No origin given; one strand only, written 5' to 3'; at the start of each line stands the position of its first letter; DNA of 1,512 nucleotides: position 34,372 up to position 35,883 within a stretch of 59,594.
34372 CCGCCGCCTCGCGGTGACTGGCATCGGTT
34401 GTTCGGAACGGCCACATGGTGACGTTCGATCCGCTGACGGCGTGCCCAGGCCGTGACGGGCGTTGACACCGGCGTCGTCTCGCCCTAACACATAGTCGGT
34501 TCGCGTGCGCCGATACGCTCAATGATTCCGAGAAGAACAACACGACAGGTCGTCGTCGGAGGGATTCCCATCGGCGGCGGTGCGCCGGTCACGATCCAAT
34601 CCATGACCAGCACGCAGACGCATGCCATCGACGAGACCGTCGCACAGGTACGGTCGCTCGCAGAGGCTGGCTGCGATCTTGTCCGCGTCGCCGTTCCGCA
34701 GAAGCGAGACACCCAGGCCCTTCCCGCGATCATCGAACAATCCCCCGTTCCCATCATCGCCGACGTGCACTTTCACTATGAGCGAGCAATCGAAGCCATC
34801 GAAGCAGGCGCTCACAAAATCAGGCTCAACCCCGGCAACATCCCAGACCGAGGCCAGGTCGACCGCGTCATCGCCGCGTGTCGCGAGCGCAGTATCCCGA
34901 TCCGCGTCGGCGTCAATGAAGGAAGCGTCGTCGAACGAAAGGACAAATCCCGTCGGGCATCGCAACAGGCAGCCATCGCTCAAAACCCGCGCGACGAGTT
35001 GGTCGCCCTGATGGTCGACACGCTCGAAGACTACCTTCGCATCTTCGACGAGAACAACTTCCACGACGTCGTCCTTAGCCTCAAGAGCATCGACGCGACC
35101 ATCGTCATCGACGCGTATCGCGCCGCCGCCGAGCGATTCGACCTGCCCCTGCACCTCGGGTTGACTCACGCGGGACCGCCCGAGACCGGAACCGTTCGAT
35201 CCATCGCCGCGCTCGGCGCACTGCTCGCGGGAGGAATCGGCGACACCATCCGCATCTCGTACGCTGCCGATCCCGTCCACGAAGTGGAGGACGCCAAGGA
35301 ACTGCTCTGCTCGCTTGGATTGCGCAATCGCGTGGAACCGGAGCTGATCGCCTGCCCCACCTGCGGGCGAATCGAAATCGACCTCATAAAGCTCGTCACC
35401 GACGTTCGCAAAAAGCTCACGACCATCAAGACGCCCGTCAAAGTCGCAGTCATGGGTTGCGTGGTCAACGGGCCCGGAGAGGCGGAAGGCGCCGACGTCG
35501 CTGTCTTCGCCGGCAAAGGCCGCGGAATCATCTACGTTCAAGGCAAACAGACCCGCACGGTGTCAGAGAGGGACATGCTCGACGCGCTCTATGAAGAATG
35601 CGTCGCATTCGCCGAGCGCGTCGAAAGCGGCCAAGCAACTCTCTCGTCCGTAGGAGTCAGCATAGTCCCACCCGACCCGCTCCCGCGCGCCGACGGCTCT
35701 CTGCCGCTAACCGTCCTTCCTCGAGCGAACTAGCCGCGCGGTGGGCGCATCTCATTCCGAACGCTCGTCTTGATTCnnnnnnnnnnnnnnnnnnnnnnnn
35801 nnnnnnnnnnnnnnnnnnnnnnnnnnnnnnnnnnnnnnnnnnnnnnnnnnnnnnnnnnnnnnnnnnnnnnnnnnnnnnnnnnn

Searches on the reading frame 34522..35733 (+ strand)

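Call 26: search_protein_families(library=pfam, proteins=[window:34522-35733:+], max_evalue=0.00001)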
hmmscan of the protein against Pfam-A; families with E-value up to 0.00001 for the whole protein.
window:34522-35733:+ (403 aa): 1 family
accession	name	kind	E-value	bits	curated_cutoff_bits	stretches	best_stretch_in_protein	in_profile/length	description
PF04551.19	GcpE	-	3.2e-124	414.9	32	1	7-359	1-340/343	GcpE protein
